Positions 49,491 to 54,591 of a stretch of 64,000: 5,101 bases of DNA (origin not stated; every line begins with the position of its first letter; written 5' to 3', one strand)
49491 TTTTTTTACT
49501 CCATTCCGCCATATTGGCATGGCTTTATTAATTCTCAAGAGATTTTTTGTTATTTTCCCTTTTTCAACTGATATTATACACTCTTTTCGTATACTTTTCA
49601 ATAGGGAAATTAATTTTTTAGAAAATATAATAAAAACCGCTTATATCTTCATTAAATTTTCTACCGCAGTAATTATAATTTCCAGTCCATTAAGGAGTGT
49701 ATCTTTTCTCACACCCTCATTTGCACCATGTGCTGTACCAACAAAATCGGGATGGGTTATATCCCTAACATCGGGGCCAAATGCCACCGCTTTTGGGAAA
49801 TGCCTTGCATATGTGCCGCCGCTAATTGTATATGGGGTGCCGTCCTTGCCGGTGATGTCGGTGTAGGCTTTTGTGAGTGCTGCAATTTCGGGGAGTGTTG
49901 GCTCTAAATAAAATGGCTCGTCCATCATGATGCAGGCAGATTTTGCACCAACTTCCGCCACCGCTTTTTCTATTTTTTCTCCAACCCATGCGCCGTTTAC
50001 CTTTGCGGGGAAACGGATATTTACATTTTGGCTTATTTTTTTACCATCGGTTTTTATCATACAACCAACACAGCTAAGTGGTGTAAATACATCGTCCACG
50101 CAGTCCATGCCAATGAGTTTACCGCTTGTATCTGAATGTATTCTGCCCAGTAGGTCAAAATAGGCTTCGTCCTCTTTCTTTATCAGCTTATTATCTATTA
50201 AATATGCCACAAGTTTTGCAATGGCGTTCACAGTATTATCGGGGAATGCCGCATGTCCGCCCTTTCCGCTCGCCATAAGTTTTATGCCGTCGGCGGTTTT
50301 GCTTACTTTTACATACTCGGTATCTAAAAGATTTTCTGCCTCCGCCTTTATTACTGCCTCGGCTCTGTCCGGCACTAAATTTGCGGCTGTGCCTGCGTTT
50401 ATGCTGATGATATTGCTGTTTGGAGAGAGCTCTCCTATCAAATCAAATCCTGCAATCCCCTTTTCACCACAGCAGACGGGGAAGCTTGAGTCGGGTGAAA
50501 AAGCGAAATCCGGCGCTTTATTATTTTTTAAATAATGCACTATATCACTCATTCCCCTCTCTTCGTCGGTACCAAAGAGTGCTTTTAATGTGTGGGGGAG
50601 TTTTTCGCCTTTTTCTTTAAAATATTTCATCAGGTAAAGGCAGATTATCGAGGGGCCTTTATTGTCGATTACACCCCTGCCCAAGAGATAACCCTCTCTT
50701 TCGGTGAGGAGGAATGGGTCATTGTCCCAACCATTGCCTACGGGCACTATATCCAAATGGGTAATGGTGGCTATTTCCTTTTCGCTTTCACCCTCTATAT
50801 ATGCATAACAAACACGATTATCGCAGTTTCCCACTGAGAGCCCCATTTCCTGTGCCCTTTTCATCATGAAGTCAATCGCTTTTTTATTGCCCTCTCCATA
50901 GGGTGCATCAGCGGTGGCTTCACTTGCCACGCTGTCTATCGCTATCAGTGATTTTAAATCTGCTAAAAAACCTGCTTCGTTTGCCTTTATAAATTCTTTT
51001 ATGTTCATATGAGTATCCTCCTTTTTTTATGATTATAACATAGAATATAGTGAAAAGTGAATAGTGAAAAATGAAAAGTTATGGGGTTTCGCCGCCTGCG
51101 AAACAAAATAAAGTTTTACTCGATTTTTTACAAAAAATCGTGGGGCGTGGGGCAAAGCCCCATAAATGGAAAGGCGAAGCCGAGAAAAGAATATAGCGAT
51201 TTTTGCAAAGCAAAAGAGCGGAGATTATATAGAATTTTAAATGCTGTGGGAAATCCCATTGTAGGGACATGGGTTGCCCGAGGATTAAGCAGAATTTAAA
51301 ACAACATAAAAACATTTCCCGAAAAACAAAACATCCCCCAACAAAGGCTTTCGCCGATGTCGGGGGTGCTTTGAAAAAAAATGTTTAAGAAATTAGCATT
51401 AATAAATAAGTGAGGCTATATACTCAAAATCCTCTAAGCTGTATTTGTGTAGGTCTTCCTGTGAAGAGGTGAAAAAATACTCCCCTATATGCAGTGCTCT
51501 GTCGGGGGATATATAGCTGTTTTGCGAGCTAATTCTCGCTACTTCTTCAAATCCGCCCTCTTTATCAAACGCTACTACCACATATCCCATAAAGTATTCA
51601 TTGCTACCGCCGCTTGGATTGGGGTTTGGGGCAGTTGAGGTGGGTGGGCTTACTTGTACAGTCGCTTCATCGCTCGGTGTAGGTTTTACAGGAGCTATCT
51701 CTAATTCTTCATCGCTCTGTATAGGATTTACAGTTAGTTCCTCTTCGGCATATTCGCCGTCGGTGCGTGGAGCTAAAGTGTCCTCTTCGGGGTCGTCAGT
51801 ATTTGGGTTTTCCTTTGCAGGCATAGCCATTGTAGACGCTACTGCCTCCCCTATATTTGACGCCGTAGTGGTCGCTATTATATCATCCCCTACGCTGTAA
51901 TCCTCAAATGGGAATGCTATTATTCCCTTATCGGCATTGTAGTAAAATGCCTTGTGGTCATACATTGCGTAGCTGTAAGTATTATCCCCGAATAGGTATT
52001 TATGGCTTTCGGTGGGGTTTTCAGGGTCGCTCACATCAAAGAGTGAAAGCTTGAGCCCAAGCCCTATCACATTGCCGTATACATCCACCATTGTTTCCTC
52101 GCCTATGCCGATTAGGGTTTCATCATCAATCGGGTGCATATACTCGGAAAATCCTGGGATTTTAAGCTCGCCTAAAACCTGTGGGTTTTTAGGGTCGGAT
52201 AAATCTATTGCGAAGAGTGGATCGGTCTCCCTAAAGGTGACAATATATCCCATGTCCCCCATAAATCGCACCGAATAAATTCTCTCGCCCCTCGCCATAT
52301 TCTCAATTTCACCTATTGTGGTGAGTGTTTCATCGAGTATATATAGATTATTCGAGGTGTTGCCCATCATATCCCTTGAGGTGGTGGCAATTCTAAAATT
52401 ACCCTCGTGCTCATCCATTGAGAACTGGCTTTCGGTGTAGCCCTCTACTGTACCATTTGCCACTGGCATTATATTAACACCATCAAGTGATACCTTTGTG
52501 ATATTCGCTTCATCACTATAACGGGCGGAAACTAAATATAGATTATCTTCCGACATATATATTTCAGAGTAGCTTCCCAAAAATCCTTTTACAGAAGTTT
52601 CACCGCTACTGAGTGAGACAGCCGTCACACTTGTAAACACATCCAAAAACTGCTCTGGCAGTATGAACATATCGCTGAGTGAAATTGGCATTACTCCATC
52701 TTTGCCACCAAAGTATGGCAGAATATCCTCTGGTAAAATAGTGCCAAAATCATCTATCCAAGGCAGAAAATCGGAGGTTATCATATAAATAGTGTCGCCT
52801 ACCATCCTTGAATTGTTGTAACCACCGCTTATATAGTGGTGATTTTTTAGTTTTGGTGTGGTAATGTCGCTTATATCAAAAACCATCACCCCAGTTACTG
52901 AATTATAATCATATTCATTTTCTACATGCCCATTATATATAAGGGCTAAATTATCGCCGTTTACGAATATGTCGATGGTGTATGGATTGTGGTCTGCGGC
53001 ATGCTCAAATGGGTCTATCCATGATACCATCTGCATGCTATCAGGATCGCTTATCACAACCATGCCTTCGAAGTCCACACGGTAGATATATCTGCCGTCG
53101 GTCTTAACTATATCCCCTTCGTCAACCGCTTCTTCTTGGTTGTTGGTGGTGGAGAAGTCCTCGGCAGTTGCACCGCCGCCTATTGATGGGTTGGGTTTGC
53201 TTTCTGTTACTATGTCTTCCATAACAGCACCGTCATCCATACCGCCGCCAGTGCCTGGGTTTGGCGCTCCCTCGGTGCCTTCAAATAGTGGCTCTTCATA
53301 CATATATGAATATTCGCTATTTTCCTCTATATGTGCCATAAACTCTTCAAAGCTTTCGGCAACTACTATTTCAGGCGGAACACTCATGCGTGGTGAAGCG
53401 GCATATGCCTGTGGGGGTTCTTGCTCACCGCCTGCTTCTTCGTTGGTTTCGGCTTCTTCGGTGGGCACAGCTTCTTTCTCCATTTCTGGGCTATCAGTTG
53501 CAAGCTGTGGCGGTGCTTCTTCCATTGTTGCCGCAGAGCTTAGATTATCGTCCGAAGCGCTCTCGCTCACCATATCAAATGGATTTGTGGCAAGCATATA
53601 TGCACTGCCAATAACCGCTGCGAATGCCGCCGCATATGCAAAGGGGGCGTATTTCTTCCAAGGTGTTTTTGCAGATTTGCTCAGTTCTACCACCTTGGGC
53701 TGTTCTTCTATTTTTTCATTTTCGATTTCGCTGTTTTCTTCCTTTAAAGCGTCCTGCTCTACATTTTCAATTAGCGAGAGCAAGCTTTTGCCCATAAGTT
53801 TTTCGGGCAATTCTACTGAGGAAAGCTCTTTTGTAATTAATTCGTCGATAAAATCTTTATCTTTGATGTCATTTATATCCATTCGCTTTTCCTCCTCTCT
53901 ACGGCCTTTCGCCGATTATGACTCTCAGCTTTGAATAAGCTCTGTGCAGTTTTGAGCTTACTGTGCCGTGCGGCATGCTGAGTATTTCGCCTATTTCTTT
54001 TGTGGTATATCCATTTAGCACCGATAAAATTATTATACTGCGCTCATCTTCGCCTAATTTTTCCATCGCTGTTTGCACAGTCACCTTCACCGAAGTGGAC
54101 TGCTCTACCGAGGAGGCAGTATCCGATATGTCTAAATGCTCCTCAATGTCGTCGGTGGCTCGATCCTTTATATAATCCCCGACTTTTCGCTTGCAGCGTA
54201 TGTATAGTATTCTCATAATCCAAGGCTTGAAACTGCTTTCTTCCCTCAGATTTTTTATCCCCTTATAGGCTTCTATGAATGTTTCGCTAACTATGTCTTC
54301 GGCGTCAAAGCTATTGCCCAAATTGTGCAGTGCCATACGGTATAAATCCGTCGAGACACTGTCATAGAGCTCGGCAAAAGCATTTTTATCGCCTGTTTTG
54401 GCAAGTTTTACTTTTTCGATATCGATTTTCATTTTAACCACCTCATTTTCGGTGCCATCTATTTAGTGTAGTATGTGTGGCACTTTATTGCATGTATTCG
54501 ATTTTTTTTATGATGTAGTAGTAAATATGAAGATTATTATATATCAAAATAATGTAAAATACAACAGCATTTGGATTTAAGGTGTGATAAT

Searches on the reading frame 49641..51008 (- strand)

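Call 19: search_protein_families(library=pfam, proteins=[window:49641-51008:-])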
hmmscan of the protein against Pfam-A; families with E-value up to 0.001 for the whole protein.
window:49641-51008:- (455 aa): 3 families
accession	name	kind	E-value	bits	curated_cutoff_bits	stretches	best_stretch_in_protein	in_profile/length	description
PF01546.33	Peptidase_M20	-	4.9e-22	79.3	24.6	1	83-450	4-205/206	Peptidase family M20/M25/M40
PF07687.19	M20_dimer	-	1.5e-07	31.8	21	0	238-270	5-37/107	Peptidase dimerisation domain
PF04389.22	Peptidase_M28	-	3.2e-05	24.2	21.3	1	69-163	4-80/193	Peptidase family M28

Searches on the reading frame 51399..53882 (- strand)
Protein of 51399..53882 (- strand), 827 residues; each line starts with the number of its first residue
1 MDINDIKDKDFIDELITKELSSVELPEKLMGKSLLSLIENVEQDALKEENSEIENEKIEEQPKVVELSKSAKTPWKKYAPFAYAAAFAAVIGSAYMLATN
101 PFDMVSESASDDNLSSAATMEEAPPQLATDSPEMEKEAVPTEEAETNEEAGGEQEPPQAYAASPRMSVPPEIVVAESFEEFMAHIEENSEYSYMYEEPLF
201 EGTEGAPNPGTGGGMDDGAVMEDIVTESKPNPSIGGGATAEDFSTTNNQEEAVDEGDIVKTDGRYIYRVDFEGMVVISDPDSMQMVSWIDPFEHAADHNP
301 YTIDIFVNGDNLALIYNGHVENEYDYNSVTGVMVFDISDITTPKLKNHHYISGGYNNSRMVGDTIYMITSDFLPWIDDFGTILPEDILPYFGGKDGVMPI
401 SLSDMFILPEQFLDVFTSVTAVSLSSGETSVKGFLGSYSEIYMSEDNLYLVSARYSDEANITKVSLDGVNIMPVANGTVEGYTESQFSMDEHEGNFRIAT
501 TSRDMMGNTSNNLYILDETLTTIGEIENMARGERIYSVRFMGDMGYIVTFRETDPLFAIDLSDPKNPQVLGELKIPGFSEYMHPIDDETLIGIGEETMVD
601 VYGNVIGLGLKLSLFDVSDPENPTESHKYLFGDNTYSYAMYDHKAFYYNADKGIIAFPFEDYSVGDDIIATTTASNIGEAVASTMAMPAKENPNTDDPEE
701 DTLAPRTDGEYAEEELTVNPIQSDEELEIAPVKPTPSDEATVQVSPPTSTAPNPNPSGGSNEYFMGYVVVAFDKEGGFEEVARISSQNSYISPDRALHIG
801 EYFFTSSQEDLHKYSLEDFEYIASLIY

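Call 19: search_protein_families(library=pfam, proteins=[window:51399-53882:-])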
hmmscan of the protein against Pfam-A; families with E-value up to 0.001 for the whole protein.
window:51399-53882:- (827 aa): 1 family
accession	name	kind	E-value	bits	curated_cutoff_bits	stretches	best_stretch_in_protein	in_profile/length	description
PF09826.15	Beta_propel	-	9.9e-136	453.9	22.4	1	243-818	1-494/495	Beta propeller domain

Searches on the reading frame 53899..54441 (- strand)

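Call 18: search_protein_families(library=pfam, proteins=[window:53899-54441:-])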
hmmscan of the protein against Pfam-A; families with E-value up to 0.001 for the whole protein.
window:53899-54441:- (180 aa): 5 families
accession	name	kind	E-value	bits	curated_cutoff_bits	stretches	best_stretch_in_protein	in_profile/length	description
PF08281.18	Sigma70_r4_2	-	6.6e-14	51.7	25.7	1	122-172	4-54/54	Sigma-70, region 4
PF04542.20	Sigma70_r2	-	5e-12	45.9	24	1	25-85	1-63/71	Sigma-70 region 2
PF04545.22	Sigma70_r4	-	1.3e-11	44.2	24.1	1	125-173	1-49/50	Sigma-70, region 4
PF07638.17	Sigma70_ECF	-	1.4e-06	28.8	21.1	1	12-172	9-179/185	ECF sigma factor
PF00196.25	GerE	-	0.00011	22.2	23.5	0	140-174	13-47/57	Bacterial regulatory proteins, luxR family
